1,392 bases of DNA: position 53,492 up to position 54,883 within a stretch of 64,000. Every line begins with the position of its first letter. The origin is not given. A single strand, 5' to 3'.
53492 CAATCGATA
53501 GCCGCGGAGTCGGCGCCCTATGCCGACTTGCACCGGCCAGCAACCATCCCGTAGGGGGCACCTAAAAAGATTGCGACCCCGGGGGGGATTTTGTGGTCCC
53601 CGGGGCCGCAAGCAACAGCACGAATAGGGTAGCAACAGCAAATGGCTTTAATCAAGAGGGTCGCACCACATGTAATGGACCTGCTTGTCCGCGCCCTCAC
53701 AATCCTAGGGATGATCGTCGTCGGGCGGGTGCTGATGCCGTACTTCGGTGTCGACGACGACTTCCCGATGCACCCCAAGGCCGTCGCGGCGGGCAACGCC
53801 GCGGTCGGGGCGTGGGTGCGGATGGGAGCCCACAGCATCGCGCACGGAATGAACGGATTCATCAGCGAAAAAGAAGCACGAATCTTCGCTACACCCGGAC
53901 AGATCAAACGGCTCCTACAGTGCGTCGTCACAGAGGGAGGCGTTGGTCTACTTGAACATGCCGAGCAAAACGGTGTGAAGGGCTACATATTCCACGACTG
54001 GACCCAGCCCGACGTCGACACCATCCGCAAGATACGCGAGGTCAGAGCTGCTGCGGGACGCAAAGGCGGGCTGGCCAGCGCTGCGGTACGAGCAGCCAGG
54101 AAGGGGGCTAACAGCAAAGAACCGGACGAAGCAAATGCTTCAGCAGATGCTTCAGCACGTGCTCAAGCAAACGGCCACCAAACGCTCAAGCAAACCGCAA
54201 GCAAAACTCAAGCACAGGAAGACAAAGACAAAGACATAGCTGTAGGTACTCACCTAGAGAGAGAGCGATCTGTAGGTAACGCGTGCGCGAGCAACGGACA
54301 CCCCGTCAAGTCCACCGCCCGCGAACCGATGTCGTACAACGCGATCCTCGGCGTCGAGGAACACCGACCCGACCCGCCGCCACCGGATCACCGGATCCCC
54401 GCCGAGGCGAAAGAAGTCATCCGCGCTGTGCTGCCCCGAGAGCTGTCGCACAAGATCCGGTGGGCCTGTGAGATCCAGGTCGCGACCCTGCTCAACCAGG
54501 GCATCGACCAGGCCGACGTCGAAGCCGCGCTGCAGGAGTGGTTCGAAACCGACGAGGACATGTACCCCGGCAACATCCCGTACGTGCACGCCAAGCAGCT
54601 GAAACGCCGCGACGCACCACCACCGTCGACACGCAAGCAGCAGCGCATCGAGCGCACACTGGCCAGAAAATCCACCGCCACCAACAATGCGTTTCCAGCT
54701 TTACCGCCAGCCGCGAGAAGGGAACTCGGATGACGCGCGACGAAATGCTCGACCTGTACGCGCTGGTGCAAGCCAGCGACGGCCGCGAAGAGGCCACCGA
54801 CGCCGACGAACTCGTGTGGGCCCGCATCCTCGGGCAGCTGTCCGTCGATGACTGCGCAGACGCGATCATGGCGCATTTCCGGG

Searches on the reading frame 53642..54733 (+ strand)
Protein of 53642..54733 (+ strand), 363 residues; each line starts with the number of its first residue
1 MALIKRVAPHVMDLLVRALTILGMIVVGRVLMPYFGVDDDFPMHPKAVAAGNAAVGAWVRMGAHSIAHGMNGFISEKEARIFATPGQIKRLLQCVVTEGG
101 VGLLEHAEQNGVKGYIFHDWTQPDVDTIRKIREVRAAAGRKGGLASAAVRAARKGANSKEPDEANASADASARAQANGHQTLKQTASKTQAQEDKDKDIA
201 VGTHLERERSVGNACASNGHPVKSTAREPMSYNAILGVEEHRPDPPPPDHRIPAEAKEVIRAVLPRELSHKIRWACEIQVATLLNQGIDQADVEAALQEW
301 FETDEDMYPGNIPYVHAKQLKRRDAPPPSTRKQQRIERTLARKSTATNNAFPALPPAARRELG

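Call 42: search_protein_families(library=phrogs, proteins=[window:53642-54733:+], max_evalue=0.001)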
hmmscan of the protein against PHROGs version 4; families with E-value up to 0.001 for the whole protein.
window:53642-54733:+ (363 aa): 5 families
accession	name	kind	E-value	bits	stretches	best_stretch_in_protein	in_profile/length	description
phrog_1882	-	unknown function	7.1e-26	92.6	1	32-334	1-217/259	-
phrog_2447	-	DNA, RNA and nucleotide metabolism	7.6e-21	76.4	1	32-251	3-187/295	replication initiation protein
phrog_30000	-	unknown function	1.9e-13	51.7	1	32-171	1-142/334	-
phrog_3926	-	DNA, RNA and nucleotide metabolism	5.1e-13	50.4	1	32-179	4-145/312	replication initiation protein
phrog_2149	-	DNA, RNA and nucleotide metabolism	0.00095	20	0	159-339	111-273/289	replication initiation protein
